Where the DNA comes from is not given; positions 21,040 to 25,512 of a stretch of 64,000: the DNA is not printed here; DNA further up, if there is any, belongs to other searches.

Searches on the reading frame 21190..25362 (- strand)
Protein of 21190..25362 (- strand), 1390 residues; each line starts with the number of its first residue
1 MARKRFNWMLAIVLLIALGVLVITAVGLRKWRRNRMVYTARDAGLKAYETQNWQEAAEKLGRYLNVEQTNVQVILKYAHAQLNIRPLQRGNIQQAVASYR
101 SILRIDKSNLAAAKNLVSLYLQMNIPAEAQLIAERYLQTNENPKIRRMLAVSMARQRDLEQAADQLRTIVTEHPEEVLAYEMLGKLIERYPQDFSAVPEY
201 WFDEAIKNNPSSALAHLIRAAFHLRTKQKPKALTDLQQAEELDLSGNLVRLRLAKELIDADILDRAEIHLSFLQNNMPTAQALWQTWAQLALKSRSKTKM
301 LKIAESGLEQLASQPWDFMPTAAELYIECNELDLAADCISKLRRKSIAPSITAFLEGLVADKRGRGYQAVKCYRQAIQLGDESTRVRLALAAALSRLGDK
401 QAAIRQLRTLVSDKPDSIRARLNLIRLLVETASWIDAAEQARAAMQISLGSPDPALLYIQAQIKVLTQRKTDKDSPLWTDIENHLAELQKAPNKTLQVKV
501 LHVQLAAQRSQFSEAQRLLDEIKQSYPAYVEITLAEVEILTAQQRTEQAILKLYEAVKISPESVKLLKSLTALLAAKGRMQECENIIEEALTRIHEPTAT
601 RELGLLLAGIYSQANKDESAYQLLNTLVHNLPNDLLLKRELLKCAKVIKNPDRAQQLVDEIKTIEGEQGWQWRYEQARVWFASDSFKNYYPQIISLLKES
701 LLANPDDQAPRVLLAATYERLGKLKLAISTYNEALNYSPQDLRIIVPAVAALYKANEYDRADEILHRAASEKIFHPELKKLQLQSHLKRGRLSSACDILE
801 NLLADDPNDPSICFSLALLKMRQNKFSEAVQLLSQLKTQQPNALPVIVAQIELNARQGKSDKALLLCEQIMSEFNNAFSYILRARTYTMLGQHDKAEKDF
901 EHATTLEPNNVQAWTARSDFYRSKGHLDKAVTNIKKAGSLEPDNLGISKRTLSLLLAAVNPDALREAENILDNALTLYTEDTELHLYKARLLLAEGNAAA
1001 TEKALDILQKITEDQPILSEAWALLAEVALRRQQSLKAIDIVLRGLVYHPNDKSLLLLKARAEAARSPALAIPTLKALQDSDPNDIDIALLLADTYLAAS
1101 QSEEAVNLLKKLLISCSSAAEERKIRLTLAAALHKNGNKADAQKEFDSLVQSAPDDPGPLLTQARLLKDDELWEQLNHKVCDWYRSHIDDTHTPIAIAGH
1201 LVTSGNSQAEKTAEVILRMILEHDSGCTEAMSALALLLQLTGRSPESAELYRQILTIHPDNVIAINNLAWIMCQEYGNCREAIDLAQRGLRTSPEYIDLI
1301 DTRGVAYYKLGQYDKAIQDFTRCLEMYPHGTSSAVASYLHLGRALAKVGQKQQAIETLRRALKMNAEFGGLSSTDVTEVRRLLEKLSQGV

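Call 14: search_protein_families(library=pfam, proteins=[window:21190-25362:-], max_evalue=0.001)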
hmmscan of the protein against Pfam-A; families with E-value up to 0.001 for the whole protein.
window:21190-25362:- (1390 aa): 26 families (the best 25 are shown)
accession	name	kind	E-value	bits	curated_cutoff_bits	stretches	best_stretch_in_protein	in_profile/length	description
PF14559.12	TPR_19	-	1.4e-64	214.7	25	6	787-842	2-57/68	Tetratricopeptide repeat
PF13428.12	TPR_14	-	5.1e-49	160.1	23.5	1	386-427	3-44/44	Tetratricopeptide repeat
PF07719.23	TPR_2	-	1.3e-43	143.9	27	2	1302-1329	6-33/34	Tetratricopeptide repeat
PF13432.12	TPR_16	-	2.2e-40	137.1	32.7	1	1303-1364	3-60/65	Tetratricopeptide repeat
PF00515.34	TPR_1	-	1.2e-32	110.8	27.8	2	1303-1329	7-33/34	Tetratricopeptide repeat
PF13431.12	TPR_17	-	2.4e-32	108.9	24.4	0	900-931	2-33/34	Tetratricopeptide repeat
PF13181.12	TPR_8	-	3.4e-31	105.2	25.7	2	1303-1328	7-32/34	Tetratricopeptide repeat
PF23914.1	TPR_CcmH_CycH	-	5.6e-30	104.7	42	2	907-1012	46-151/158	Cytochrome c-type biogenesis protein H TPR domain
PF13414.12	TPR_11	-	4.4e-25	87.5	26.8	0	367-398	11-42/42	TPR repeat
PF13424.12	TPR_12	-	8.2e-25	87.2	30.1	2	1303-1364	9-74/77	Tetratricopeptide repeat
PF13174.12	TPR_6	-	4e-24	84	26.3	0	1304-1328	7-31/33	Tetratricopeptide repeat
PF12895.13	ANAPC3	-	6.2e-21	74.9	27.2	0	1278-1360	4-81/82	Anaphase-promoting complex, cyclosome, subunit 3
PF13371.12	TPR_9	-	3.9e-20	72.1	35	1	1281-1335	13-67/73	Tetratricopeptide repeat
PF24575.1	TPR_Slam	-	1.6e-18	67.5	35.2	1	349-394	46-91/104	Surface lipoprotein assembly modifier, N-terminal TPR repeats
PF25058.1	ARM_TT21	-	2.6e-17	63.6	27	1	882-1034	12-143/155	Tetratricopeptide repeat protein 21 ARM repeat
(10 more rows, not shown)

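Call 29: search_protein_families(library=ncbifam, proteins=[window:21190-25362:-], max_evalue=0.001)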
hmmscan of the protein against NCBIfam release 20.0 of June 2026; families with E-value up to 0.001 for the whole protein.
window:21190-25362:- (1390 aa): 25 families
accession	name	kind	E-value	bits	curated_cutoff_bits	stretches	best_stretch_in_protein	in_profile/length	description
TIGR02917.1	PEP_TPR_lipo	equivalog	8.6e-88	295.2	312.2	6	754-1112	443-796/899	XrtA/PEP-CTERM system TPR-repeat protein PrsT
NF040959.1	MamA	equivalog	4e-55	186.4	200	7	784-941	45-203/204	magnetosome protein MamA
TIGR02521.1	type_IV_pilW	equivalog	2.1e-36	125.6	154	4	697-872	54-231/234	type IV pilus biogenesis/stability protein PilW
NF052415.1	T3SS_chap_SctY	equivalog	8.7e-28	96.9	70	3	816-902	12-102/106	type III secretion apparatus assembly chaperone SctY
NF033920.0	C39_PA2778_fam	equivalog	4.1e-26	91.9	150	0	504-592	164-252/255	PA2778 family cysteine peptidase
NF008757.0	PRK11788.1-5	equivalog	3.1e-22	79.3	363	1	422-631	145-347/388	lipopolysaccharide assembly protein LapB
TIGR02552.1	LcrH_SycD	equivalog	4.2e-20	71.9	104.8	1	1304-1367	59-118/136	SycD/LcrH family type III secretion system chaperone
TIGR03939.1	PGA_TPR_OMP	equivalog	7.2e-19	67.5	366.65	2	882-983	400-498/800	poly-beta-1,6 N-acetyl-D-glucosamine export porin PgaA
NF052400.1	M48_BAM_BepA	equivalog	1.6e-17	63.5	570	1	809-930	306-428/483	beta-barrel assembly-enhancing protease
NF033762.1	social_mot_Tgl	equivalog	4.8e-17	62.1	225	1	1229-1368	32-169/252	social motility TPR repeat lipoprotein Tgl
NF047507.1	TPR_BatC_Lepto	exception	8.6e-15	54.8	175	1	1303-1367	64-128/214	TPR repeat-containing protein BatC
NF033758.1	gliding_GltE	equivalog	3.9e-14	52.4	225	1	719-949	131-363/411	adventurous gliding motility TPR repeat lipoprotein GltE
NF008520.0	PRK11447.1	equivalog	4.3e-14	51.3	858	2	361-607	472-714/1157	cellulose synthase complex outer membrane protein BcsC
NF008755.0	PRK11788.1-3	equivalog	8.5e-14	51.7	430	1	544-764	50-271/388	lipopolysaccharide assembly protein LapB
NF047558.1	TPR_END_plus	domain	3e-13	49.5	32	0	1339-1368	3-32/56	TPR end-of-group domain-containing protein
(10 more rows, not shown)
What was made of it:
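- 21190..25362 (-): 1390-aa TPR protein, PrsT-like. TIGR02917 (XrtA/PEP-CTERM system TPR protein PrsT) scores 295 bits, just under the cut-off of 312 (call 29).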
